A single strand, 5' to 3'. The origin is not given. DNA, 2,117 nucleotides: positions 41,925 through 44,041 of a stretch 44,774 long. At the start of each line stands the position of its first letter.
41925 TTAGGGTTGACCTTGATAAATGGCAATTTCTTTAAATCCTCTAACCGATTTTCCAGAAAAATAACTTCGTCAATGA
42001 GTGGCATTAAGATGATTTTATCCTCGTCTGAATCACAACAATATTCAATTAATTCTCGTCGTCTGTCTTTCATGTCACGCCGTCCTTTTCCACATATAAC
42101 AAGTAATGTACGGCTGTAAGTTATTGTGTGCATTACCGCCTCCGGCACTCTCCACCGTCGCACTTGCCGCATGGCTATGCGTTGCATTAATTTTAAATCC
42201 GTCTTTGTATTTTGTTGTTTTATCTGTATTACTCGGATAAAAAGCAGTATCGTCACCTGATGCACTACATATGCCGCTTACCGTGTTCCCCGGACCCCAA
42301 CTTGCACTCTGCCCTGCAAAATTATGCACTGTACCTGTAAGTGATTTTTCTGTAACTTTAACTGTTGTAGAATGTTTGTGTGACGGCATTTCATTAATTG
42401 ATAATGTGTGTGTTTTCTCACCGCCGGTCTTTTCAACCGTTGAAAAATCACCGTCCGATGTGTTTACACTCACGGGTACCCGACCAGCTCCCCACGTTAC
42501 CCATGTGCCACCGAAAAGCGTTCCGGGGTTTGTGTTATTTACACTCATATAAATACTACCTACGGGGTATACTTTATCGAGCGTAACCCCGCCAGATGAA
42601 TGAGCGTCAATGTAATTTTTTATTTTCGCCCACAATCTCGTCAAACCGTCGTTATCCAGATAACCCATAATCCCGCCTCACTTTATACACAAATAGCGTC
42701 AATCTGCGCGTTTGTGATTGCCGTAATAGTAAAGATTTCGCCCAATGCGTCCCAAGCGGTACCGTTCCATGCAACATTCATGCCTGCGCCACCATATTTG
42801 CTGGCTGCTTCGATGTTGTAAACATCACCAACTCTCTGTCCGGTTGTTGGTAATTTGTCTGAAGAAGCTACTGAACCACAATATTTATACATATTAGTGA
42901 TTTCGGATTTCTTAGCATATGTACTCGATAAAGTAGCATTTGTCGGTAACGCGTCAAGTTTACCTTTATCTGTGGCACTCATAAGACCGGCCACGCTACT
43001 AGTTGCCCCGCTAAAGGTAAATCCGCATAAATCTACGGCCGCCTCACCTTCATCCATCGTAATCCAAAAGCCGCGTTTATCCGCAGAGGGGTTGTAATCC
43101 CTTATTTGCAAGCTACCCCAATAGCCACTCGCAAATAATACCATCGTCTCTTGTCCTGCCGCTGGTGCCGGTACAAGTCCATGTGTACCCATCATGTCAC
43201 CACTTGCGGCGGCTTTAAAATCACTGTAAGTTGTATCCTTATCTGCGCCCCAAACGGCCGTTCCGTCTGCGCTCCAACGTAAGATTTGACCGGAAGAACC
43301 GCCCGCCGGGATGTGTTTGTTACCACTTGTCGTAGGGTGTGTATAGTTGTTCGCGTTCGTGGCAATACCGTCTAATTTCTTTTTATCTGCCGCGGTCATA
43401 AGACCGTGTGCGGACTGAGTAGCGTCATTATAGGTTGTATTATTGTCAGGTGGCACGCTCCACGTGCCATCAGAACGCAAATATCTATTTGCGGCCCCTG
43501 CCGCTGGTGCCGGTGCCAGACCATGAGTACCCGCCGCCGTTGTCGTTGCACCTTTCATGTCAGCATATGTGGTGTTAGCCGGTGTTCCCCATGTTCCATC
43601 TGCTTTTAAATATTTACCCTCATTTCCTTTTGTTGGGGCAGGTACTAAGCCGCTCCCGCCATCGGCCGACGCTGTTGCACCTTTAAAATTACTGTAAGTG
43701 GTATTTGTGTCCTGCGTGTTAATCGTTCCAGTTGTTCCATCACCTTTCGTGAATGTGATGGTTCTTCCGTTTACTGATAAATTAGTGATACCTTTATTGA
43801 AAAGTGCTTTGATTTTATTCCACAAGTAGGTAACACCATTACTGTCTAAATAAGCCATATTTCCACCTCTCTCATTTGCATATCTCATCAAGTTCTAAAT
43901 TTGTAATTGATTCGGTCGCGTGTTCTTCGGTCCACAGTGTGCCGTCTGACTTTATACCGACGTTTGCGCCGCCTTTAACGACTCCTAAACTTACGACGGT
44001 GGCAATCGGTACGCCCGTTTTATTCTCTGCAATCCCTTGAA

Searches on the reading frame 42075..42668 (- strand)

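Call 11: search_protein_families(library=phrogs, proteins=[window:42075-42668:-], max_evalue=0.001)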
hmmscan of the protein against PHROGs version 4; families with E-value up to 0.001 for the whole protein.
window:42075-42668:- (197 aa): 11 families
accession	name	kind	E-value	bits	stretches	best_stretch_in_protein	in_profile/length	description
phrog_24267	-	unknown function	2.8e-36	126.5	2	3-124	117-232/266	-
phrog_5717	-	tail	1.4e-29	104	1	13-197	982-1150/1150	tail protein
phrog_6465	-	tail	1.7e-25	91.2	1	29-197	114-281/281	tail protein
phrog_8763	-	tail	9.6e-16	58.1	1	61-191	619-743/1024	tail protein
phrog_9116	-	tail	2.9e-12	47.1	1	62-120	116-176/455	tail protein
phrog_20878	-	tail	1.6e-11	45.4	1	27-197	216-365/365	tail fiber protein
phrog_2097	-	tail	1.6e-10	41.4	1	13-196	367-600/644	tail fiber protein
phrog_958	-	tail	2.9e-10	40.2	1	29-196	453-605/606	baseplate wedge subunit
phrog_8469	-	tail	4.5e-09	37.1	1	74-195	170-300/303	tail fiber protein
phrog_4277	-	tail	4.5e-09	36.1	1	25-103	581-659/780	tail fiber protein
phrog_5795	-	tail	7.7e-07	28.7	1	57-191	428-537/968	tail protein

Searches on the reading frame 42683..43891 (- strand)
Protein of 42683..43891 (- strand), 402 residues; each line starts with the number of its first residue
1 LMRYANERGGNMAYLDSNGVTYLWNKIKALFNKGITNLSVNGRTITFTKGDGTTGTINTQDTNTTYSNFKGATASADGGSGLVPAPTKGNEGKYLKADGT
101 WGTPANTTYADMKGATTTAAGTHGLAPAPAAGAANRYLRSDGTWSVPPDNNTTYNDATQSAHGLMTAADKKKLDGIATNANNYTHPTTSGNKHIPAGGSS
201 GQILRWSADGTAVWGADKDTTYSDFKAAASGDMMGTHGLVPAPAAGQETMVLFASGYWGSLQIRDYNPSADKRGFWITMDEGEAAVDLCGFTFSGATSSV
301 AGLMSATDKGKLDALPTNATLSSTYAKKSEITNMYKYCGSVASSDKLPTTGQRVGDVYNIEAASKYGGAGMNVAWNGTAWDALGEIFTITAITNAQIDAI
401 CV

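Call 11: search_protein_families(library=phrogs, proteins=[window:42683-43891:-], max_evalue=0.001)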
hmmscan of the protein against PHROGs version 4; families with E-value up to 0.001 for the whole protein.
window:42683-43891:- (402 aa): 7 families
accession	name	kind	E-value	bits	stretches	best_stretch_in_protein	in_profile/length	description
phrog_36886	-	unknown function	2.4e-19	70.4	1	124-216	168-259/605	-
phrog_38707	-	unknown function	1.3e-13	51.5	1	155-216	339-403/675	-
phrog_4302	-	unknown function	5.2e-12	46.3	1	66-103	215-252/499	-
phrog_8437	-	unknown function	4.5e-11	43.7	1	151-186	78-113/230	-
phrog_6907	-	unknown function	3.3e-09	38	2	90-178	23-90/99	-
phrog_5207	-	unknown function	3.5e-08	33.4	1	288-347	261-313/689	-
phrog_38190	-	unknown function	0.00029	21.3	0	148-181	289-322/351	-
